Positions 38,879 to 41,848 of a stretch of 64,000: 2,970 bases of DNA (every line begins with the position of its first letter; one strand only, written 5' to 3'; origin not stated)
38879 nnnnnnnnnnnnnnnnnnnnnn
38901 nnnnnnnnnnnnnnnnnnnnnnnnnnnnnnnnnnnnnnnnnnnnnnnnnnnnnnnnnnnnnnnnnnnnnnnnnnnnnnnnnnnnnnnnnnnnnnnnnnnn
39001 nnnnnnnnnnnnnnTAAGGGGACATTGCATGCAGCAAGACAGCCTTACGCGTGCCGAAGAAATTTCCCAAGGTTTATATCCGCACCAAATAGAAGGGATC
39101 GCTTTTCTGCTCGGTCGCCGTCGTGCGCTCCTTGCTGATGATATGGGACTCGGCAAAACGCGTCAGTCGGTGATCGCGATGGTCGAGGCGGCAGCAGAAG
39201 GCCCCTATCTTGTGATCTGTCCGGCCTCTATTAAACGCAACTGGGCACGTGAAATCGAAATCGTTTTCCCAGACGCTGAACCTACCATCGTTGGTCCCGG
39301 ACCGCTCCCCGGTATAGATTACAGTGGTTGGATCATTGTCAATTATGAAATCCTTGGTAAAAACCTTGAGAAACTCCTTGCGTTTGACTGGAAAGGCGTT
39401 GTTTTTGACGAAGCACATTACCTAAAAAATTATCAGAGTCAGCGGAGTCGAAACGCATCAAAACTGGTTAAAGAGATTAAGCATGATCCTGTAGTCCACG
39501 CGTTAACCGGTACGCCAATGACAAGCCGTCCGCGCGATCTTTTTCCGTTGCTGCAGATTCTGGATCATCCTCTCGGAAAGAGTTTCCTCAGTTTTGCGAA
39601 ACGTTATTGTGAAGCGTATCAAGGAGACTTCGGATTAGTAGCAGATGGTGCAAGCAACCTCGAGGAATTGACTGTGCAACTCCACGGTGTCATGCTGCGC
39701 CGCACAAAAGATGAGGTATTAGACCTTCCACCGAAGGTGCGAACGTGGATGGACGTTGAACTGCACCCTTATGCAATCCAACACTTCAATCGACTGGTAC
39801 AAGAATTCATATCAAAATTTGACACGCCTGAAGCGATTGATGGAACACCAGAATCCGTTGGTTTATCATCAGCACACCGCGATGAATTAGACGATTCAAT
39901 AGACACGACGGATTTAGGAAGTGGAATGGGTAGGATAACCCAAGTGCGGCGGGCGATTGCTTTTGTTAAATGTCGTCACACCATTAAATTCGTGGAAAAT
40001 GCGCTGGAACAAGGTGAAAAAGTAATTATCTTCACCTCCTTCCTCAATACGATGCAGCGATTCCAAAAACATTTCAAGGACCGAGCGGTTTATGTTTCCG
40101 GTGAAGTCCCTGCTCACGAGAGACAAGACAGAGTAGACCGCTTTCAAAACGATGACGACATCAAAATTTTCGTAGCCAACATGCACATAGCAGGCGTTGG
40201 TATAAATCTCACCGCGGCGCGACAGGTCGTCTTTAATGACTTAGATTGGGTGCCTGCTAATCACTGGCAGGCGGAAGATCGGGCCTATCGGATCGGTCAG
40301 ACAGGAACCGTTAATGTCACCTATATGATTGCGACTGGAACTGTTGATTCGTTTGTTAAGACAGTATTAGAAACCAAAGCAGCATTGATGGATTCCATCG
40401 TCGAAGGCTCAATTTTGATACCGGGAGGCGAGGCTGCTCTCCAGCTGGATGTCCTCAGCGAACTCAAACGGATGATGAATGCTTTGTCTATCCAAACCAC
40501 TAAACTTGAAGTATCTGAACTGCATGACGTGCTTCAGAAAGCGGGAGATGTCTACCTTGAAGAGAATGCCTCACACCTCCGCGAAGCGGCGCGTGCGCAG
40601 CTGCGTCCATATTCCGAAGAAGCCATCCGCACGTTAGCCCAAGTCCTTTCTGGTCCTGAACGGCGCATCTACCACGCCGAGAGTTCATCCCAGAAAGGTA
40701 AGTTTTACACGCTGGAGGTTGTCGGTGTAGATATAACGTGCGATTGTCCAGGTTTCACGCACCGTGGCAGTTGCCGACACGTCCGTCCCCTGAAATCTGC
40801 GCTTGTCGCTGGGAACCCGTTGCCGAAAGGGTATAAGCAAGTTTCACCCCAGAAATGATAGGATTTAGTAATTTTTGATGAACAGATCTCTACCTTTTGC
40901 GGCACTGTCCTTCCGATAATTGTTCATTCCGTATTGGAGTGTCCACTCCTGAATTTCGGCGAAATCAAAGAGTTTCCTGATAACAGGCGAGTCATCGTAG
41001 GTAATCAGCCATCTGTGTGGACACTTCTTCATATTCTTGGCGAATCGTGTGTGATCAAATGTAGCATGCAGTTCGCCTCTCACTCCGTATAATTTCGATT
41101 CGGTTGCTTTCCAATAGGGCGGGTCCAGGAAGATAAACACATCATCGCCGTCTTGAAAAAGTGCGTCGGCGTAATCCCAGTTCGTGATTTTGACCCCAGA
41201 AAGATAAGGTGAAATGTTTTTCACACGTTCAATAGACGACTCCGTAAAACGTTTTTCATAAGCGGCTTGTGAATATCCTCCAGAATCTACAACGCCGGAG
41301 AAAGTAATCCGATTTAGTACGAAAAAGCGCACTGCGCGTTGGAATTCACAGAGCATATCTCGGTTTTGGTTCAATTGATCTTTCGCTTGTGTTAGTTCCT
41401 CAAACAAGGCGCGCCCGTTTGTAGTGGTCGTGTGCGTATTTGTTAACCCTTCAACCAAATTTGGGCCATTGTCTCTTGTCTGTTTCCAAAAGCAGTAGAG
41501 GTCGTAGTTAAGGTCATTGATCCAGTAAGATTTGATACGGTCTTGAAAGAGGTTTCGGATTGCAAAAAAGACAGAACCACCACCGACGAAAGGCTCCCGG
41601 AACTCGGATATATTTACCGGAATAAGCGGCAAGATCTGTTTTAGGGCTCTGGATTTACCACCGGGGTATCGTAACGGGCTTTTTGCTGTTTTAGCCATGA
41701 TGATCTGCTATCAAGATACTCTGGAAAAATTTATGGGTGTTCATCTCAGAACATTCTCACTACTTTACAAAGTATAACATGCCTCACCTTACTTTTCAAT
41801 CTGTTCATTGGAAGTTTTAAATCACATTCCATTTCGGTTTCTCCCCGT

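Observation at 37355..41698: Accessory island: T5orf172 nuclease-like protein + membrane-anchored VWA protein + SNF2/SWIM helicase with convergent Dam methylase, a candidate uncharacterised defence-type system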

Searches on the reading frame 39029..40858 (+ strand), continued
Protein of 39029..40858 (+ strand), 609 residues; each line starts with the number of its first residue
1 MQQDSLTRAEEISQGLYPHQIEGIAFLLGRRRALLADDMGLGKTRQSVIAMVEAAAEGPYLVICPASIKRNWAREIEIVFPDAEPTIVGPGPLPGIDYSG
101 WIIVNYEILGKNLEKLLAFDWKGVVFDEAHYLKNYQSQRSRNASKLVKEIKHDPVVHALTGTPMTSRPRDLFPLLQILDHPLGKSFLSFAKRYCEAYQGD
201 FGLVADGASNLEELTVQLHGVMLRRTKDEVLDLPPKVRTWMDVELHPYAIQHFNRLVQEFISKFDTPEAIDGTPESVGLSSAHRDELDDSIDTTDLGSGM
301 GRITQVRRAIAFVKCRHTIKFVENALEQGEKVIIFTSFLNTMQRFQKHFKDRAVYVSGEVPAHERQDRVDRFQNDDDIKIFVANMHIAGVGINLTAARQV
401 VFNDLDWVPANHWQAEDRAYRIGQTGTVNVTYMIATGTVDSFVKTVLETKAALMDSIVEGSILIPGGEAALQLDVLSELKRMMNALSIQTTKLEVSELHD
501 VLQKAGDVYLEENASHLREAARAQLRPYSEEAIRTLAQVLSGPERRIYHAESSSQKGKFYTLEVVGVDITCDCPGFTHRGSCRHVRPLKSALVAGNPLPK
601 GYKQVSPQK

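Call 58: find_encoding_contigs(protein=P0126, flank=7000, max_places=2)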
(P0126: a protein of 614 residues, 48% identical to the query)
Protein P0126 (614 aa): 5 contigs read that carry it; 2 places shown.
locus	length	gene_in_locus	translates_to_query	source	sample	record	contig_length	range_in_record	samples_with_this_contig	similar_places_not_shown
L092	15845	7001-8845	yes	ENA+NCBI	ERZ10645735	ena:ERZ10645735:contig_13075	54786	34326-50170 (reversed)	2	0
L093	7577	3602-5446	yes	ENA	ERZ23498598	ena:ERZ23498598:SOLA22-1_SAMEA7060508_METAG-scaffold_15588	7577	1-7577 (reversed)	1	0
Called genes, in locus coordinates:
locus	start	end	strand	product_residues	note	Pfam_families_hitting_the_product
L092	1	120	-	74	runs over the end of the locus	-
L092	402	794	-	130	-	-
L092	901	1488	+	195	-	-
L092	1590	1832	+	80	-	PF05930:Phage_AlpA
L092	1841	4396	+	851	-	-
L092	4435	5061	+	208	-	-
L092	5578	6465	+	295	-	PF00239:Resolvase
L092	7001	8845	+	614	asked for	PF00176:SNF2-rel_dom, PF00271:Helicase_C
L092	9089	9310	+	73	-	-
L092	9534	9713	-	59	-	-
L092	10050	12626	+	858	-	-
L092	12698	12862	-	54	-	PF13817:DDE_Tnp_IS66_C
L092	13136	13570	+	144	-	-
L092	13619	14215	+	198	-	PF14512:TM1586_NiRdase (faint), PF00881:Nitroreductase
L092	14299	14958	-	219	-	PF11306:DUF3108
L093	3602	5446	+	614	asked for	PF00176:SNF2-rel_dom, PF00271:Helicase_C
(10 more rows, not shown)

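Call 72: find_related_loci(query=A4, collection=viral_contigs, flank=6000)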
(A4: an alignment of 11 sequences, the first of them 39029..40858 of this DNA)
Query A4 (609 aa) in viral_contigs; peptide patterns used: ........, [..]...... (x = any residue, [..] = any of these).
329 stretches matched a pattern; 124 encode a relative of the query (tblastn E <= 1e-3); the best 80 are kept; 80 distinct loci.
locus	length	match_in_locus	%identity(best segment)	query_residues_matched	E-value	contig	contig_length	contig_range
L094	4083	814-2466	40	2-596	4e-130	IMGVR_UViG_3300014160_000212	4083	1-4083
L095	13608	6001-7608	40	13-594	1e-122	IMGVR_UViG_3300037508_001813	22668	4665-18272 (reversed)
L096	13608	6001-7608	38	13-592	2e-117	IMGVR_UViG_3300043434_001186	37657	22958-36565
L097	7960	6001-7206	45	16-435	7e-105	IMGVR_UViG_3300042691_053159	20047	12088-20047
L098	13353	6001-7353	37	16-460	4e-92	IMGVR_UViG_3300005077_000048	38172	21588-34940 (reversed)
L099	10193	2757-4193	37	14-485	6e-92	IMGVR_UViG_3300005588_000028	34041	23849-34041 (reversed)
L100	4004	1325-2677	38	16-460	2e-90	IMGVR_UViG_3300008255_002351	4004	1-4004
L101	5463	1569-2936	37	16-460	9e-88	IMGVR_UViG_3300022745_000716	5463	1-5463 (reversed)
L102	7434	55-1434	38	16-460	4e-86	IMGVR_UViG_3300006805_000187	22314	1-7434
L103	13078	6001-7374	37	3-460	1e-85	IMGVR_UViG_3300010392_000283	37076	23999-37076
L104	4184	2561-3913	37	16-460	2e-85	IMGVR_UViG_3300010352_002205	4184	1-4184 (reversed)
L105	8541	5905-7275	37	16-460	7e-85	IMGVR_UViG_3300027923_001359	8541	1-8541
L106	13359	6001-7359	36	18-481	2e-82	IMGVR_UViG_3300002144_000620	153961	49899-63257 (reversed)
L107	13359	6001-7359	35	18-488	2e-81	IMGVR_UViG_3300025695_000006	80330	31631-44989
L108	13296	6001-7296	37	18-458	1e-81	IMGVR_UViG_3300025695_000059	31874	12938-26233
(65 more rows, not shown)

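Call 77: search_protein_families(library=phrogs, proteins=[L095:7905-9635:+, L095:3035-4642:-, L095:1737-3038:-, L095:11131-12477:-, L095:9644-10228:+, L096:8177-10282:+, L096:10149-11462:+, L096:4623-5927:+, L096:2988-4367:+, L096:1555-2508:+], max_evalue=0.00001)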
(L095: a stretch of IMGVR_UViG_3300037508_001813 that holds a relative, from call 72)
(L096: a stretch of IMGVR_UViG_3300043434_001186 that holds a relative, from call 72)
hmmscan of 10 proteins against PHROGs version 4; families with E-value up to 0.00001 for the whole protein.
L095:7905-9635:+ (576 aa): 0 families

L095:3035-4642:- (535 aa): 9 families
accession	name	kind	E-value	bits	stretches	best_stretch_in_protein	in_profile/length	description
phrog_19264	-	unknown function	1.6e-203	676.6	1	19-362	2-345/349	-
phrog_2713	-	unknown function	4e-197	657.3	1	20-533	1-517/520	-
phrog_28477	-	unknown function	9.4e-114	380.2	1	18-256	3-244/248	-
phrog_6380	-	other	2.5e-65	221.9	1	212-532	18-338/382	DNA methyltransferase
phrog_34860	-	unknown function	1.3e-30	107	2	195-328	195-336/830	-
phrog_9133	-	unknown function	3.8e-19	69.1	1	210-465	731-945/1259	-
phrog_13671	-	other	3.8e-17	62.9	1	170-436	296-558/666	DNA methyltransferase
phrog_5696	-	unknown function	2.9e-09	37.7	1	209-259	112-168/250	-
phrog_16674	-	other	3.2e-07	29.4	1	185-273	379-465/1364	DNA methyltransferase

L095:1737-3038:- (433 aa): 1 family
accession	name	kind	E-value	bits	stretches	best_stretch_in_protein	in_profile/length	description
phrog_2668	-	unknown function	6.4e-76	257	1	13-429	18-426/554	-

L095:11131-12477:- (448 aa): 3 families
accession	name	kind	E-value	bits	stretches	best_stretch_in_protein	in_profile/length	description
phrog_95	-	integration and excision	1.5e-103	348.6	1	3-369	84-446/651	integrase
phrog_125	-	DNA, RNA and nucleotide metabolism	5.6e-48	164.7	1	10-277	23-249/254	DNA invertase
phrog_6620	-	integration and excision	2.3e-08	34.8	1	4-138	53-176/201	transposase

L095:9644-10228:+ (194 aa): 0 families

L096:8177-10282:+ (701 aa): 0 families

L096:10149-11462:+ (437 aa): 0 families

L096:4623-5927:+ (434 aa): 1 family
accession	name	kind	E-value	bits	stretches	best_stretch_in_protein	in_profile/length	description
phrog_1569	-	unknown function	4.3e-116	389.1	1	17-380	3-346/346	-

L096:2988-4367:+ (459 aa): 2 families
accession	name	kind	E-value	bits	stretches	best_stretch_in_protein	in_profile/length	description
phrog_19080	-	unknown function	7.7e-138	461.1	1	1-435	5-458/477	-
phrog_192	-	DNA, RNA and nucleotide metabolism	4.2e-25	89.9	1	1-211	106-288/397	DNA polymerase exonuclease subunit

L096:1555-2508:+ (317 aa): 1 family
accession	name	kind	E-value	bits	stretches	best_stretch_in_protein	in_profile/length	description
phrog_246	-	other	5.8e-07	29.9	1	26-168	179-317/417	NinI-like serine-threonine phosphatase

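Call 88: find_related_loci(query=window:39029-40858:+, collection=metagenome_contigs, flank=5000)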
Query window:39029-40858:+ (609 aa) in metagenome_contigs; peptide patterns used: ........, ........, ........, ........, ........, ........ (x = any residue, [..] = any of these).
214 stretches matched a pattern; 182 encode a relative of the query (tblastn E <= 1e-3); the best 80 are kept; 80 distinct loci.
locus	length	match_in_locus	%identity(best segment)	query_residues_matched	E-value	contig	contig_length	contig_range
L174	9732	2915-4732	88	1-606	0e+0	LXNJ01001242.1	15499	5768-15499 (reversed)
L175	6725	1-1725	96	31-605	0e+0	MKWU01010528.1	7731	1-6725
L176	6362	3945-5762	83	1-606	0e+0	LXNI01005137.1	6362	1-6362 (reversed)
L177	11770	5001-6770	78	7-606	0e+0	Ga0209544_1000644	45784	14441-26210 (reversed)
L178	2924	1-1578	91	80-605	0e+0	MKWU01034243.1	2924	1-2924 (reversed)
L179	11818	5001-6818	81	1-606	0e+0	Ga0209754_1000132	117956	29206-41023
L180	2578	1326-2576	96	1-417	0e+0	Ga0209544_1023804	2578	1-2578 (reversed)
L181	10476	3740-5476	60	5-605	0e+0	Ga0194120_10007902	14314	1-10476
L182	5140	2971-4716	56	8-605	0e+0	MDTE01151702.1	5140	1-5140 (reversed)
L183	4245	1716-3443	53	8-606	0e+0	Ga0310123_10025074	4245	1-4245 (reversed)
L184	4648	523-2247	53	8-606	0e+0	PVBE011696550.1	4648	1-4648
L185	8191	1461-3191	52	8-606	0e+0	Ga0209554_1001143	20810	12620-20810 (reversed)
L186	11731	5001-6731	52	8-606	0e+0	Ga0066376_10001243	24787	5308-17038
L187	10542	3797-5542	54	15-601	0e+0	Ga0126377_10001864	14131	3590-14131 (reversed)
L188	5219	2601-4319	52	4-603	0e+0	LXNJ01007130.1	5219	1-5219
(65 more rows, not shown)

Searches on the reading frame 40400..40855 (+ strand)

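Call 55: search_protein_families(library=pfam, proteins=[window:40400-40855:+], max_evalue=0.05)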
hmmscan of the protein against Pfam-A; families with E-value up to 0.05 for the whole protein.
window:40400-40855:+ (152 aa): 1 family
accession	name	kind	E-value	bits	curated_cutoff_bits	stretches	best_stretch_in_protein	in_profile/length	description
PF04434.22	SWIM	-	0.0075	16.2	19.6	1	109-128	10-30/38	SWIM zinc finger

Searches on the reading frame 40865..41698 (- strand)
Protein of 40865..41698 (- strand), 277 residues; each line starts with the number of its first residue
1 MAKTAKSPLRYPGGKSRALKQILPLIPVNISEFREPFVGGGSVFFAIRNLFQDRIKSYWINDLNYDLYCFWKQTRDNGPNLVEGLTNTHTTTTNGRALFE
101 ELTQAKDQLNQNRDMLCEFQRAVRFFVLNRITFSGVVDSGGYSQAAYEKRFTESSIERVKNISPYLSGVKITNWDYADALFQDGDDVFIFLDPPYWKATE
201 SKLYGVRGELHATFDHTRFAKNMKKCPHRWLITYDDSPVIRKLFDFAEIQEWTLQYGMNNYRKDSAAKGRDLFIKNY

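Call 3: search_protein_families(library=pfam, proteins=[window:40865-41698:-], max_evalue=0.01)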
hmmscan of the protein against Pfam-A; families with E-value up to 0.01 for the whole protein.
window:40865-41698:- (277 aa): 1 family
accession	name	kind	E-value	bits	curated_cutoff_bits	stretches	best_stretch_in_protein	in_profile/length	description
PF02086.21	MethyltransfD12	-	3.2e-41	142.2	22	1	11-258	1-253/253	D12 class N6 adenine-specific DNA methyltransferase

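Call 4: search_protein_families(library=padloc, proteins=[window:40865-41698:-], max_evalue=0.01)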
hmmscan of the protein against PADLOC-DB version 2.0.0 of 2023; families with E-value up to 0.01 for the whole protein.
window:40865-41698:- (277 aa): 19 families
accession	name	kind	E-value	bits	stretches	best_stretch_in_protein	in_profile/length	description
PDLC03247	MTase_II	-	2.2e-119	395.9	1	6-277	3-265/282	Type II methyltransferase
PDLC03717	oMTase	-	1.6e-94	314.5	1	6-277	3-266/285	orphan methyltransferase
PDLC04018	PD-Lambda-5_B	-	2.4e-41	139.9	1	4-264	3-263/291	-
PDLC03294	MTase_II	-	1.2e-38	131.3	1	3-277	2-271/272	Type II methyltransferase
PDLC03358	MTase_II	-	2.3e-27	94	1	5-256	4-257/301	Type II methyltransferase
PDLC03735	oMTase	-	9.4e-23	79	1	3-255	5-261/284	orphan methyltransferase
PDLC04019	PD-Lambda-5_B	-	2.7e-19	67.7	1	5-152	3-149/167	-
PDLC03729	oMTase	-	1.9e-17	61.7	1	3-251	2-244/275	orphan methyltransferase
PDLC03261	MTase_II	-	1.4e-16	58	1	3-245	22-257/643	Type II methyltransferase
PDLC03266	MTase_II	-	7.7e-16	56.3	1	3-198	12-200/285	Type II methyltransferase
PDLC03253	MTase_II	-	3.2e-15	54.5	1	4-276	2-252/253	Type II methyltransferase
PDLC03383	MTase_II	-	1.7e-13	48.7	1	2-195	15-221/318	Type II methyltransferase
PDLC03281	MTase_II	-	6.8e-13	47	1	5-260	31-280/309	Type II methyltransferase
PDLC03349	MTase_II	-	3.2e-11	40.9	1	3-77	3-74/374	Type II methyltransferase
PDLC03341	MTase_II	-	1.4e-09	35.9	1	10-197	20-204/316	Type II methyltransferase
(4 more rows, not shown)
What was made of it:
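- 40865..41698 (-): Orphan Type II methyltransferase, M.CbeI-like (probably m4C at GGCC); a relic of a two-gene R-M operon. PADLOC MTase_II 2e-119 (call 4).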

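Call 5: search_protein_families(library=ncbifam, proteins=[window:40865-41698:-], max_evalue=0.01)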
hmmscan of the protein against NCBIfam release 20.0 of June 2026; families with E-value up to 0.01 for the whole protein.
window:40865-41698:- (277 aa): 2 families
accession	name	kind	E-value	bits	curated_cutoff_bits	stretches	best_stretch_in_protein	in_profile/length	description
TIGR00571.1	dam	subfamily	2.1e-29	103.1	114.85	1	6-275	2-266/267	Dam family site-specific DNA-(adenine-N6)-methyltransferase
NF008152.0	PRK10904.1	equivalog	6e-10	38.9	441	1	5-196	4-185/271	adenine-specific DNA-methyltransferase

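Call 80: search_solved_structures(query=window:40865-41698:-, max_evalue=0.00001)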
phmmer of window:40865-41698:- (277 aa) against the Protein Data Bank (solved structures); distinct sequences matched with E-value up to 0.00001: 7.
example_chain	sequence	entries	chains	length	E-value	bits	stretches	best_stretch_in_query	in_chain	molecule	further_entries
7m6b_B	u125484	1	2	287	1.8e-98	332.6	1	6-277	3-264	Site-specific DNA-methyltransferase (adenine-specific)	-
2dpm_A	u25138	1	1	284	2.8e-17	66.2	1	9-226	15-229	PROTEIN (ADENINE-SPECIFIC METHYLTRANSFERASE DPNII 1)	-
2g1p_A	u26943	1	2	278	2.6e-06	30.3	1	6-197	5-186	DNA adenine methylase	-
4rtj_A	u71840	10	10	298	3.1e-06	30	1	6-197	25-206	DNA adenine methylase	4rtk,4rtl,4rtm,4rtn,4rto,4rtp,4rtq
4gbe_D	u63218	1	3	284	4.6e-06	29.4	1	6-197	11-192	DNA adenine methylase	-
4gol_D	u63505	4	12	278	4.6e-06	29.4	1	6-197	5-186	DNA adenine methylase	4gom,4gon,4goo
2ore_D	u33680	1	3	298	5.3e-06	29.2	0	6-197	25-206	DNA adenine methylase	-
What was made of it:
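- On E. coli-type Dam (GATC m6A): PDB Dam gives only E 3e-6, against 1.8e-98 for M.CbeI (call 80).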

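Call 84: search_solved_structures(query=window:40865-41698:-, max_evalue=1e-50, show_alignments=1)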
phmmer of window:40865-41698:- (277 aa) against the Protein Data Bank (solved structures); distinct sequences matched with E-value up to 1e-50: 1.
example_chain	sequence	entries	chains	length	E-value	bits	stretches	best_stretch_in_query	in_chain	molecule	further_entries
7m6b_B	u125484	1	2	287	1.8e-98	332.6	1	6-277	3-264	Site-specific DNA-methyltransferase (adenine-specific)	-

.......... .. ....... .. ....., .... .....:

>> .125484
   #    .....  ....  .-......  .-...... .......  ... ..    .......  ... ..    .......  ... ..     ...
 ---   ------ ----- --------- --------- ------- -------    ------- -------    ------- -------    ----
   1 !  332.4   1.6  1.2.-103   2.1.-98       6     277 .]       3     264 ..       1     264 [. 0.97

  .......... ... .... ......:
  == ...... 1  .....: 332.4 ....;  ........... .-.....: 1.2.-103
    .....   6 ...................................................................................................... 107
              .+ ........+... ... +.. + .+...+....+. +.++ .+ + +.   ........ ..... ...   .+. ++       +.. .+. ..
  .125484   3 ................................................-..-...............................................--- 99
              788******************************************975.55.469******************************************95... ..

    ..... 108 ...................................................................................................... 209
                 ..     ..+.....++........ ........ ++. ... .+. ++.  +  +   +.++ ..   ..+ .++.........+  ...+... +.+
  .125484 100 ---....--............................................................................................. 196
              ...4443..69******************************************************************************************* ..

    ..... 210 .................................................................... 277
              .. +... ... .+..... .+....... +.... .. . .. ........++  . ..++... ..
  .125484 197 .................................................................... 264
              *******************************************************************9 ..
